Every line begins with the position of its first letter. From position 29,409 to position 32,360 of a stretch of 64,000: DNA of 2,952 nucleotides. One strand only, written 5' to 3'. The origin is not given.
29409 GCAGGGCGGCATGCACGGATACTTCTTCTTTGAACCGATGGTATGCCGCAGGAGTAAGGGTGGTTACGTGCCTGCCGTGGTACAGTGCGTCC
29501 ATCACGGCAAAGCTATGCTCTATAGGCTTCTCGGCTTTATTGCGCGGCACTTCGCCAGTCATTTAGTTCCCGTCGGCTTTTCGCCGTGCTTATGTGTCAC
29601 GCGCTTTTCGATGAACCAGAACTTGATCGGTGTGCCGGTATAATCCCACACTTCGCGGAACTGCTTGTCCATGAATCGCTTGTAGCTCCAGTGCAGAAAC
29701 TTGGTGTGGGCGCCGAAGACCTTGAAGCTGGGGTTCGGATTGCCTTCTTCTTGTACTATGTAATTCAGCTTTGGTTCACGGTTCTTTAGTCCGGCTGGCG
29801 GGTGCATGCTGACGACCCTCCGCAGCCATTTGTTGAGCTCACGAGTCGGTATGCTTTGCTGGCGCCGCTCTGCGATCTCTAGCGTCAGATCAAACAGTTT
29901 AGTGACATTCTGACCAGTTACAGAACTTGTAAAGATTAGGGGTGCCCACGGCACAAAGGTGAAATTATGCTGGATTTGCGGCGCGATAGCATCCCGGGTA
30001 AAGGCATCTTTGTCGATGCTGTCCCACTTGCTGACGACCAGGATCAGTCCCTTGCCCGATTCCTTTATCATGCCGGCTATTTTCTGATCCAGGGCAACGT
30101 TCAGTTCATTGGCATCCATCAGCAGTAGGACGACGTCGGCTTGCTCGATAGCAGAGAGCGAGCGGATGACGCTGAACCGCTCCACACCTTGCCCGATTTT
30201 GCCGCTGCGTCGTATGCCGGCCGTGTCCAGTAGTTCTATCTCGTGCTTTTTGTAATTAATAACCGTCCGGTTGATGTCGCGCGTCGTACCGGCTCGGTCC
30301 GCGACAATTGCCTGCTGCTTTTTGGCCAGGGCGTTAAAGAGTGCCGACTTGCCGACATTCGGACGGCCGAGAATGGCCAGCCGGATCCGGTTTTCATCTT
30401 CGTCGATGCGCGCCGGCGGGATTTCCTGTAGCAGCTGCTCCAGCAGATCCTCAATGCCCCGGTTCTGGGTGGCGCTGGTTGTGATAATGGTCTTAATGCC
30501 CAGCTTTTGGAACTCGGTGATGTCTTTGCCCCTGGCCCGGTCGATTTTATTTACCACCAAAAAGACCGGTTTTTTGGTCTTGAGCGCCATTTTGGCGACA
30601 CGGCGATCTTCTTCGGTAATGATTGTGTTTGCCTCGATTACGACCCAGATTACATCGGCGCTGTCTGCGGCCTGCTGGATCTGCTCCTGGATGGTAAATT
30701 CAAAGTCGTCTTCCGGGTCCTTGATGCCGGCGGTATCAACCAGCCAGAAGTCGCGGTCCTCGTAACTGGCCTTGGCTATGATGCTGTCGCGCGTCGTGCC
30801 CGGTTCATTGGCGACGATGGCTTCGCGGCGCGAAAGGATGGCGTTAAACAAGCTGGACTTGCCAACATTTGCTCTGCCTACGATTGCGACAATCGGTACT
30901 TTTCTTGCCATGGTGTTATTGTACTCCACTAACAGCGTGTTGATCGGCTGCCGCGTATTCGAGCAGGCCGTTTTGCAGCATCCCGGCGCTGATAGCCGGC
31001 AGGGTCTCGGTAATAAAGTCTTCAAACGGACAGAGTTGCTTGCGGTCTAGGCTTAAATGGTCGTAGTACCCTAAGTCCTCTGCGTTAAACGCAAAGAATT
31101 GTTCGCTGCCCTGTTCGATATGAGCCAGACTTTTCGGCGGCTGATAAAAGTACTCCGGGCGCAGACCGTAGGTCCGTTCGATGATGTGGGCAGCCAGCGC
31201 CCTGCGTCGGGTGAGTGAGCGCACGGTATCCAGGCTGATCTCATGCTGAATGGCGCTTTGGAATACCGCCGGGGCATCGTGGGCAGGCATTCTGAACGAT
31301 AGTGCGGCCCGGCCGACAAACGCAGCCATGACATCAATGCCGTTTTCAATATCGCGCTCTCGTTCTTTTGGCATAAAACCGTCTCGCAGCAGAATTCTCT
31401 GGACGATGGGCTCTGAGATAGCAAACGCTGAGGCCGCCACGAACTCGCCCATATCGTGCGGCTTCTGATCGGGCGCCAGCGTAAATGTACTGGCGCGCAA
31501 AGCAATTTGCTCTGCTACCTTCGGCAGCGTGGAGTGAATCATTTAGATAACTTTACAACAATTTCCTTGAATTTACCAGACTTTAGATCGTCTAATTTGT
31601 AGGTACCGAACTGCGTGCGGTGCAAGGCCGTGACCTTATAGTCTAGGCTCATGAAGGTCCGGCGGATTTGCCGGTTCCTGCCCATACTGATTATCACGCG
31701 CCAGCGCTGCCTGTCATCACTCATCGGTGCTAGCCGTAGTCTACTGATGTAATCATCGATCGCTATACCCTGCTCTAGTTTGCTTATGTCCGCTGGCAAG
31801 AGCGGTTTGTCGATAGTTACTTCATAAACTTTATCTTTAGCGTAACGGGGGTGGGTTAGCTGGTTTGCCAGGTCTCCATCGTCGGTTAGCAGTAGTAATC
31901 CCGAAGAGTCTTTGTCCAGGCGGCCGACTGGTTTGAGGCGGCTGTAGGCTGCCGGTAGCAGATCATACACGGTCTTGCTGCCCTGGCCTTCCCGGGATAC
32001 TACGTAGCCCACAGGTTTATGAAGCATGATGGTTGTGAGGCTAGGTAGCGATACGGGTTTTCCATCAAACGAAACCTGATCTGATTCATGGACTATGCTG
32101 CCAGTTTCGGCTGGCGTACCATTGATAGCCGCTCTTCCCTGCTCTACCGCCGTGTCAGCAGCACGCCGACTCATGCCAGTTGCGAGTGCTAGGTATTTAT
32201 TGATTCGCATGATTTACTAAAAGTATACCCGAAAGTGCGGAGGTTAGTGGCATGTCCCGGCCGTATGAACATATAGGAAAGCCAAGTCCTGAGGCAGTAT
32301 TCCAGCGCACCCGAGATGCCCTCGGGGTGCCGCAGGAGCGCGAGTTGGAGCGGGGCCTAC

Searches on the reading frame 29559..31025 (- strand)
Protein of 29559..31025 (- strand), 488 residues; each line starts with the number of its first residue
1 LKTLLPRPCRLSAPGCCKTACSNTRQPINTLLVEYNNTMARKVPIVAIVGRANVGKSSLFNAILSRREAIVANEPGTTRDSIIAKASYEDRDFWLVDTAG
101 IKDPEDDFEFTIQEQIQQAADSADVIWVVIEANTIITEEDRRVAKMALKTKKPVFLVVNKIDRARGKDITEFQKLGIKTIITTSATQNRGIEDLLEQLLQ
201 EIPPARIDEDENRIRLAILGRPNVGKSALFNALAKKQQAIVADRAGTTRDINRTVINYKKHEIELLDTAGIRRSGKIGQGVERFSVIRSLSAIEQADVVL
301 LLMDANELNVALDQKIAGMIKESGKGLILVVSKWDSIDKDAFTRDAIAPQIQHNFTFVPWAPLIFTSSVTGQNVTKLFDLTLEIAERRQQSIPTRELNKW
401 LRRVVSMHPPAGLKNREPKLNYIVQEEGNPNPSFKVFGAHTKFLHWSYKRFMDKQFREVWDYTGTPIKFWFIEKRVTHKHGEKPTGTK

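Call 12: search_protein_families(library=pfam, proteins=[window:29559-31025:-], max_evalue=0.001)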
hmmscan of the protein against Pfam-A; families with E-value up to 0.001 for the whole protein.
window:29559-31025:- (488 aa): 16 families
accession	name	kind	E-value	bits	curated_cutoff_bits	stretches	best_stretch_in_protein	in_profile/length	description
PF01926.29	MMR_HSR1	-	2.4e-57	192.4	21.9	2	46-160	2-113/113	50S ribosome-binding GTPase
PF02421.24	FeoB_N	-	2.3e-30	105.6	27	2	46-197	3-155/156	Ferrous iron transport protein B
PF00009.33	GTP_EFTU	-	7.1e-22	78.4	26.5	2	43-203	3-187/188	Elongation factor Tu GTP binding domain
PF14714.11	KH_dom-like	-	3.5e-20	72.5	27.3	1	392-471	2-80/81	KH-domain-like of EngA bacterial GTPase enzymes, C-terminal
PF00350.29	Dynamin_N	-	9.5e-18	65.2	27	1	89-160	99-166/168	Dynamin family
PF04548.22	AIG1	-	2.1e-13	50.5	27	2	47-145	4-105/212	AIG1 family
PF03193.22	RsgA_GTPase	-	5.8e-11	43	30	1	127-273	27-170/174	RsgA GTPase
PF00071.28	Ras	-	1.2e-10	41.6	21.6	1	46-202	2-160/162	Ras family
PF10662.15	PduV-EutP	-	6.5e-09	36.2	21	1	114-198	55-141/143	Ethanolamine utilisation - propanediol utilisation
PF02492.25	cobW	-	1.8e-06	28.1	20.7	0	89-168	82-160/180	CobW/HypB/UreG, nucleotide-binding domain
PF08477.19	Roc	-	3.1e-06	27.9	27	0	216-278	2-73/119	Ras of Complex, Roc, domain of DAPkinase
PF09439.16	SRPRB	-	5.1e-06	26.4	25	0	42-129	2-80/178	Signal recognition particle receptor beta subunit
PF00005.33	ABC_tran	-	3.2e-05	25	25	0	44-69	12-37/137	ABC transporter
PF05621.17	TniB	-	0.00021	21.3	22.4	0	187-240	15-62/189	Bacterial TniB protein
PF16897.10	MMR_HSR1_Xtn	-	0.00025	21.4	35.2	0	152-201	56-103/106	C-terminal region of MMR_HSR1 domain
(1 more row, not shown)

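Call 59: search_protein_families(library=ncbifam, proteins=[window:29559-31025:-], max_evalue=0.00001)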
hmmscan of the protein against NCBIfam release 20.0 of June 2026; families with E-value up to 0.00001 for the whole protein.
window:29559-31025:- (488 aa): 30 families (the best 25 are shown)
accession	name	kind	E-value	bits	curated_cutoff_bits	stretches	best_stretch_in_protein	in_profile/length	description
TIGR03594.1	GTPase_EngA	equivalog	1.7e-141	472.2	306.7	1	44-471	1-431/432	ribosome biogenesis GTPase Der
NF002828.0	PRK03003.1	equivalog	2.1e-107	359.7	631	1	36-481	33-473/477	ribosome biogenesis GTPase Der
NF007071.0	PRK09518.1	equivalog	9e-104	348.4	953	1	37-469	265-695/706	bifunctional cytidylate kinase/GTPase Der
TIGR00450.1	mnmE_trmE_thdF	equivalog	1.8e-59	202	252.6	2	24-202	189-363/446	tRNA uridine-5-carboxymethylaminomethyl(34) synthesis GTPase MnmE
NF000908.1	PRK00089.1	equivalog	3.9e-59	200.3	237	2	43-204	3-169/291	GTPase Era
NF003661.0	PRK05291.1-3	equivalog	1e-54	186.6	380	2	214-387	217-372/448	tRNA uridine-5-carboxymethylaminomethyl(34) synthesis GTPase MnmE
TIGR00231.1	small_GTP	domain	6.5e-50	169.1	42.5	2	212-381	2-162/164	GTP-binding protein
TIGR03918.1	GTP_HydF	equivalog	2.1e-47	161.8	325.55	2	44-205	8-170/392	[FeFe] hydrogenase H-cluster maturation GTPase HydF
TIGR00436.1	era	equivalog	2.7e-40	138.4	116.25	2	46-212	3-173/270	GTPase Era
TIGR03596.1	GTPase_YlqF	equivalog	1.2e-35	123.3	208.2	2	113-271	12-173/276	ribosome biogenesis GTPase YlqF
TIGR03598.1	GTPase_YsxC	equivalog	5.7e-32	110.9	124.45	2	34-197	9-184/186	ribosome biogenesis GTP-binding protein YihA/YsxC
TIGR00437.1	feoB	equivalog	2.9e-30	105.5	315.65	2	50-200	1-152/594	ferrous iron transport protein B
TIGR03156.1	GTP_HflX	equivalog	1.2e-21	77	216.75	2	40-200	186-349/351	GTPase HflX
TIGR03597.1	GTPase_YqeH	equivalog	1.7e-21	76.8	297.4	2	112-279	54-223/361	ribosome biogenesis GTPase YqeH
NF008956.1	PRK12299.1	equivalog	3e-15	56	300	1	217-384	162-324/327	GTPase ObgE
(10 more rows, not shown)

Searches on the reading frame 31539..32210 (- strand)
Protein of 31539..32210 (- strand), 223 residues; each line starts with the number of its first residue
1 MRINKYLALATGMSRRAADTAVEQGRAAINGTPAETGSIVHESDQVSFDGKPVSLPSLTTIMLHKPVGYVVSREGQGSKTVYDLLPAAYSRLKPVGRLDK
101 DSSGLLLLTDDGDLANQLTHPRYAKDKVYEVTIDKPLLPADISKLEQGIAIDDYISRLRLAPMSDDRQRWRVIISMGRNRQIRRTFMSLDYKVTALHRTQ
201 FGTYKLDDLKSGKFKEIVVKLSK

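Call 59: search_protein_families(library=ncbifam, proteins=[window:31539-32210:-], max_evalue=0.00001)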
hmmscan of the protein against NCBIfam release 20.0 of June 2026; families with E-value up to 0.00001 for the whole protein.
window:31539-32210:- (223 aa): 5 families
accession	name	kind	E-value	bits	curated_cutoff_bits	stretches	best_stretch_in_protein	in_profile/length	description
TIGR00093.1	TIGR00093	subfamily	2.6e-39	134.6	109.3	1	64-217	1-159/161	pseudouridine synthase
NF007784.0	PRK10475.1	equivalog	1.1e-35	123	318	1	1-217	7-224/290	23S rRNA pseudouridine(2604) synthase RluF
NF008097.0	PRK10839.1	equivalog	1.3e-32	113.3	275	1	1-217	1-222/232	16S rRNA pseudouridine(516) synthase RsuA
NF007976.1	PRK10700.1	equivalog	1.3e-24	86.9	290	1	3-217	5-232/291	23S rRNA pseudouridine(2605) synthase RluB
NF008487.1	PRK11394.1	equivalog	1.8e-14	53.8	284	1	60-153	30-122/206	23S rRNA pseudouridine(2457) synthase RluE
